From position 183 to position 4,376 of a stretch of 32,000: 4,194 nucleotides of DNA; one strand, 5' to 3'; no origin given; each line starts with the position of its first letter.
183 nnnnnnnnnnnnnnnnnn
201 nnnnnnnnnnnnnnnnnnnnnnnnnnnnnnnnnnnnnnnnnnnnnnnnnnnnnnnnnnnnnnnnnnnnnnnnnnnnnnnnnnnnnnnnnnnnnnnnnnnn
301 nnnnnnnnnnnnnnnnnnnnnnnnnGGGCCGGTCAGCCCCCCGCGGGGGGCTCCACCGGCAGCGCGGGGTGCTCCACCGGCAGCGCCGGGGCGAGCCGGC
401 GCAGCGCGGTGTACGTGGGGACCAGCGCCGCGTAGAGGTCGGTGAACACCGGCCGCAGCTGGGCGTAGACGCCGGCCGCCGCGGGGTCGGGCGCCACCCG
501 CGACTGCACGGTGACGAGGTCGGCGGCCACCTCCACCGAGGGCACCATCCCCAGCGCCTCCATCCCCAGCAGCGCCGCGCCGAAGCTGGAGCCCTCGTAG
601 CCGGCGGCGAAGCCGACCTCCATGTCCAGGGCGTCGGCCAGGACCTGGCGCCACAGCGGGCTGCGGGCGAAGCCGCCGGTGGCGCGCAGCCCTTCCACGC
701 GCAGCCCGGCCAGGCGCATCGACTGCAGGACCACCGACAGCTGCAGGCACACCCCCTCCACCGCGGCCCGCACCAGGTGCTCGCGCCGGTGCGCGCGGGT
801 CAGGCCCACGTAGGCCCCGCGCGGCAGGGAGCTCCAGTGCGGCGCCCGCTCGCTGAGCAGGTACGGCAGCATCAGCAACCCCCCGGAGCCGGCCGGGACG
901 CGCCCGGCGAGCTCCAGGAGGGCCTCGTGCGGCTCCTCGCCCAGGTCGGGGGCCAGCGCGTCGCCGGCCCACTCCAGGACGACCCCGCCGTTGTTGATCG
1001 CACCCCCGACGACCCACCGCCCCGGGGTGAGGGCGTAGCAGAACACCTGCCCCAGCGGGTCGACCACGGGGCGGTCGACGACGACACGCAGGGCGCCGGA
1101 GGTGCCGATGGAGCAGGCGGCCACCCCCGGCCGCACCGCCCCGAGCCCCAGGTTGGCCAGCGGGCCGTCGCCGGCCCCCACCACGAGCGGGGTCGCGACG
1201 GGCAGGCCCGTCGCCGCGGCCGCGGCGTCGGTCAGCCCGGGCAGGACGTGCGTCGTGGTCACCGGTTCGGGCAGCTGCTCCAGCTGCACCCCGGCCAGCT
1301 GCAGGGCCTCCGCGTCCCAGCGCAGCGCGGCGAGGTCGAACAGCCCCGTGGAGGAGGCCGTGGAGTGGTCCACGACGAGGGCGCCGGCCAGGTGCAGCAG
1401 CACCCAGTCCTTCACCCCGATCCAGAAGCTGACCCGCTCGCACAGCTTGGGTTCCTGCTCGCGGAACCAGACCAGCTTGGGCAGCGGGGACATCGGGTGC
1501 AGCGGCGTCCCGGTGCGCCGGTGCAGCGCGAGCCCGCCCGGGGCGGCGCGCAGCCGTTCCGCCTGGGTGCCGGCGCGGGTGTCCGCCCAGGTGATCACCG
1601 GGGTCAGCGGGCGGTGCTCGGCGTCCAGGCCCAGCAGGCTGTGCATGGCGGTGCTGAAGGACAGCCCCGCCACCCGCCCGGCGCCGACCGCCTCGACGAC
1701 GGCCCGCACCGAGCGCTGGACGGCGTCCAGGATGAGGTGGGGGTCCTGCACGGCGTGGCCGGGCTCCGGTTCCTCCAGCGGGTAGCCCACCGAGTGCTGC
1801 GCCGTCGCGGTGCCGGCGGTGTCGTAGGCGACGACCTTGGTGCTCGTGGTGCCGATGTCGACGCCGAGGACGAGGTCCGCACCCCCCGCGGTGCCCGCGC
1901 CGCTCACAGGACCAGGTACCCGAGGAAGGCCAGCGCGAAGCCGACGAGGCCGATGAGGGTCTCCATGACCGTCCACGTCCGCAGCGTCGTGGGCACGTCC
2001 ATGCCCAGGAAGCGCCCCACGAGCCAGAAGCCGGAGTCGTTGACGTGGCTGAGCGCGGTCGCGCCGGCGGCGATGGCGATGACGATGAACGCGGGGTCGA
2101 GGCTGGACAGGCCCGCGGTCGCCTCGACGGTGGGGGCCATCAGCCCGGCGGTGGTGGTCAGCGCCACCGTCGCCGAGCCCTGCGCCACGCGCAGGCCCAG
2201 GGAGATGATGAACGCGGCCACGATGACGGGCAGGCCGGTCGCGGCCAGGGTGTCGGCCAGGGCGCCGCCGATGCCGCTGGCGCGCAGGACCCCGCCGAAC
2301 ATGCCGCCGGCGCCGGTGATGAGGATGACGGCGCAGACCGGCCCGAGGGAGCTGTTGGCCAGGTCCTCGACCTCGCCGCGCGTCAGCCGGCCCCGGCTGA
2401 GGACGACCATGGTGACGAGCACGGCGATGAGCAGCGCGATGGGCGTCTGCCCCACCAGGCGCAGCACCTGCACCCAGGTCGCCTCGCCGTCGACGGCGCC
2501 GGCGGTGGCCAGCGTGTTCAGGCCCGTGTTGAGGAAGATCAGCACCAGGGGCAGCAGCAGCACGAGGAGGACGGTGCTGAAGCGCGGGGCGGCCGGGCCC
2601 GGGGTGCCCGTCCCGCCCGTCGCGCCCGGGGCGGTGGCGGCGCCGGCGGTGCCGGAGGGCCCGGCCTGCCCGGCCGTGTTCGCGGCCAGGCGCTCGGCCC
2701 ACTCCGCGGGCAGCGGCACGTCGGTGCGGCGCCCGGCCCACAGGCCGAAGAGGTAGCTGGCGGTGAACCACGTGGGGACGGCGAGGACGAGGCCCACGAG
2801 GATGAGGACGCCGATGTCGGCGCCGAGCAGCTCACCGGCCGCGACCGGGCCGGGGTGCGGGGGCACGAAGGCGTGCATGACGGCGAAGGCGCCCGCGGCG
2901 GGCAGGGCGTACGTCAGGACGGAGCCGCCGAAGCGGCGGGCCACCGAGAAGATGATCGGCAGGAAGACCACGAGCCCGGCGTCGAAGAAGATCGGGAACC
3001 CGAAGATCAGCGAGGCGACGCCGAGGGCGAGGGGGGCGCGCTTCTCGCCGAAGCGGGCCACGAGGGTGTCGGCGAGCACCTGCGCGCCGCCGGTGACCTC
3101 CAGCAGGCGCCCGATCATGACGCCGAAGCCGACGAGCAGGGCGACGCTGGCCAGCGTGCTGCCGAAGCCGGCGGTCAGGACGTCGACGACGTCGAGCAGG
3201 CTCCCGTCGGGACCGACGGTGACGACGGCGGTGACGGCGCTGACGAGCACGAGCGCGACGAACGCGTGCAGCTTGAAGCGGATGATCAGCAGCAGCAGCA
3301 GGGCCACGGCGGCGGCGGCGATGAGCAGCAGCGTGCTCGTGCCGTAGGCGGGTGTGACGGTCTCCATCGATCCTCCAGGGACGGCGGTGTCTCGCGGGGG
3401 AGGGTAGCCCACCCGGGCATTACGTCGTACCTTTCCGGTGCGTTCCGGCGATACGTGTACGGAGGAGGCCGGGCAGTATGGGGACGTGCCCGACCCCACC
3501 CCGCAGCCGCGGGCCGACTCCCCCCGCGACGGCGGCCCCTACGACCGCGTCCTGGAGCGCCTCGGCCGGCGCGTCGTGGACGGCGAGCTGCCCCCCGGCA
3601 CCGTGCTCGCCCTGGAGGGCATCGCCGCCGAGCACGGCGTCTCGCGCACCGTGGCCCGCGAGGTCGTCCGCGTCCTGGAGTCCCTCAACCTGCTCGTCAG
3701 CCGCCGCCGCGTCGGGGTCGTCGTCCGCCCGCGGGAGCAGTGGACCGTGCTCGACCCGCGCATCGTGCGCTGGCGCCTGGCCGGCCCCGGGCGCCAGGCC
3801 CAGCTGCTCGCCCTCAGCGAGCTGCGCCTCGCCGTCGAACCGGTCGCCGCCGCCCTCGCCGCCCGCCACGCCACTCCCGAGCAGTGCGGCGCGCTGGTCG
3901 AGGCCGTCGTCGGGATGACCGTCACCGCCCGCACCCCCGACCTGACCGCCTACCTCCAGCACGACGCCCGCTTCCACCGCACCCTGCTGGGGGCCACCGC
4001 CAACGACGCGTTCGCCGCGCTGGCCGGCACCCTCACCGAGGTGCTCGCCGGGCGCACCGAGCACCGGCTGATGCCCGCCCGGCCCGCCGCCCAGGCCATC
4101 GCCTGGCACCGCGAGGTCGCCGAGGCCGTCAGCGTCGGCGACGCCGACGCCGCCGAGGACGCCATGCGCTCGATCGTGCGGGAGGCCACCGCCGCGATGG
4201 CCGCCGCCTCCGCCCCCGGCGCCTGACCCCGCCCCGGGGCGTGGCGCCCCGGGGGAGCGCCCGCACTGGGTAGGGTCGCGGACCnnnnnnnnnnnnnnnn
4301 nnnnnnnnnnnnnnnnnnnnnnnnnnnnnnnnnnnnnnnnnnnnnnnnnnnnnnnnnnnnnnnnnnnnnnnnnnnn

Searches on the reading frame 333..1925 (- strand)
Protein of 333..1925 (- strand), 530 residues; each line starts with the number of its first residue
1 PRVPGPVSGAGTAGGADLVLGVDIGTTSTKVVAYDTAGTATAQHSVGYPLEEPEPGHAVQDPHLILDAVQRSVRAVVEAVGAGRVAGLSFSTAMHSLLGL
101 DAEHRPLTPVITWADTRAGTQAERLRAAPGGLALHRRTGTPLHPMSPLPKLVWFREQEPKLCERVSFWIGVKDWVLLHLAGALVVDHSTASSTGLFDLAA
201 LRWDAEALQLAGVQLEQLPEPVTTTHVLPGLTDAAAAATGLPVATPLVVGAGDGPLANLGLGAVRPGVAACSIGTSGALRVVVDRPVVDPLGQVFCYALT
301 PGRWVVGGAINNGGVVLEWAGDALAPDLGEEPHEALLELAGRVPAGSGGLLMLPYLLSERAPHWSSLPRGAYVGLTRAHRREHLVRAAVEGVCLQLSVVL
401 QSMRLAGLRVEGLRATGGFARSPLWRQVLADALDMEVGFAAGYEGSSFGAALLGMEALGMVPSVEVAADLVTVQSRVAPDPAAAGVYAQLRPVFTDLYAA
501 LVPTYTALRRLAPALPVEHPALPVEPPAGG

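Call 7: search_protein_families(library=pfam, proteins=[window:333-1925:-], max_evalue=0.01)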
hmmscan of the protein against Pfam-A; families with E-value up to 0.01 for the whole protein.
window:333-1925:- (530 aa): 2 families
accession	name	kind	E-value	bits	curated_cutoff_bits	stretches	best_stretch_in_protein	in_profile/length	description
PF00370.27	FGGY_N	-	4.1e-58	197.3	28.8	1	19-260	2-245/245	FGGY family of carbohydrate kinases, N-terminal domain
PF02782.22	FGGY_C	-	2.4e-29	103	27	1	269-456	1-196/198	FGGY family of carbohydrate kinases, C-terminal domain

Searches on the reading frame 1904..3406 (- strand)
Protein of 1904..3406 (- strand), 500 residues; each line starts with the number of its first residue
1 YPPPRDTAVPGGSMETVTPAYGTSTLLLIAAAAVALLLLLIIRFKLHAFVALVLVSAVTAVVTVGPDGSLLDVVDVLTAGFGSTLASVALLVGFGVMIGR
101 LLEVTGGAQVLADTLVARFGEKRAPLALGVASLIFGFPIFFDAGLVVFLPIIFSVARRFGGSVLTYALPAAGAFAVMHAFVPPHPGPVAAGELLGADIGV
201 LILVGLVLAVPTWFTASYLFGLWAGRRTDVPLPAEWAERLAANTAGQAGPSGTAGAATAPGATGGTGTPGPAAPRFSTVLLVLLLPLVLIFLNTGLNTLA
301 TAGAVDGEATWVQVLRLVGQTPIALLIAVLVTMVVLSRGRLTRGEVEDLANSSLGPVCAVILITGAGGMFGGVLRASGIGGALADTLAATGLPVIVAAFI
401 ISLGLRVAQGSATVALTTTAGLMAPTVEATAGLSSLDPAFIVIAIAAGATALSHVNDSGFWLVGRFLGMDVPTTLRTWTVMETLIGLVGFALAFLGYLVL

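Call 7: search_protein_families(library=pfam, proteins=[window:1904-3406:-], max_evalue=0.01)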
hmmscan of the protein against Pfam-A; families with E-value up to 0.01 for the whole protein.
window:1904-3406:- (500 aa): 2 families
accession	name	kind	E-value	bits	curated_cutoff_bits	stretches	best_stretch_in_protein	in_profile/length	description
PF02447.22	GntP_permease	-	8.7e-112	374.5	22.5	2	26-231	2-204/440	GntP family permease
PF03600.22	CitMHS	-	8.5e-13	48.5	31.9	1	39-446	3-336/336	Citrate transporter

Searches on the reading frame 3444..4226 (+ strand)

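Call 7: search_protein_families(library=pfam, proteins=[window:3444-4226:+], max_evalue=0.01)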
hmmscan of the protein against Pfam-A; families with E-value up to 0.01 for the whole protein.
window:3444-4226:+ (260 aa): 2 families
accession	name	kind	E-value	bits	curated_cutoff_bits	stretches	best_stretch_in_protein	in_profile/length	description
PF07729.17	FCD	-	2.5e-21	76.8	24.3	1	124-246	2-124/125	FCD domain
PF00392.27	GntR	-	8.6e-12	45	27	1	32-94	1-64/64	Bacterial regulatory proteins, gntR family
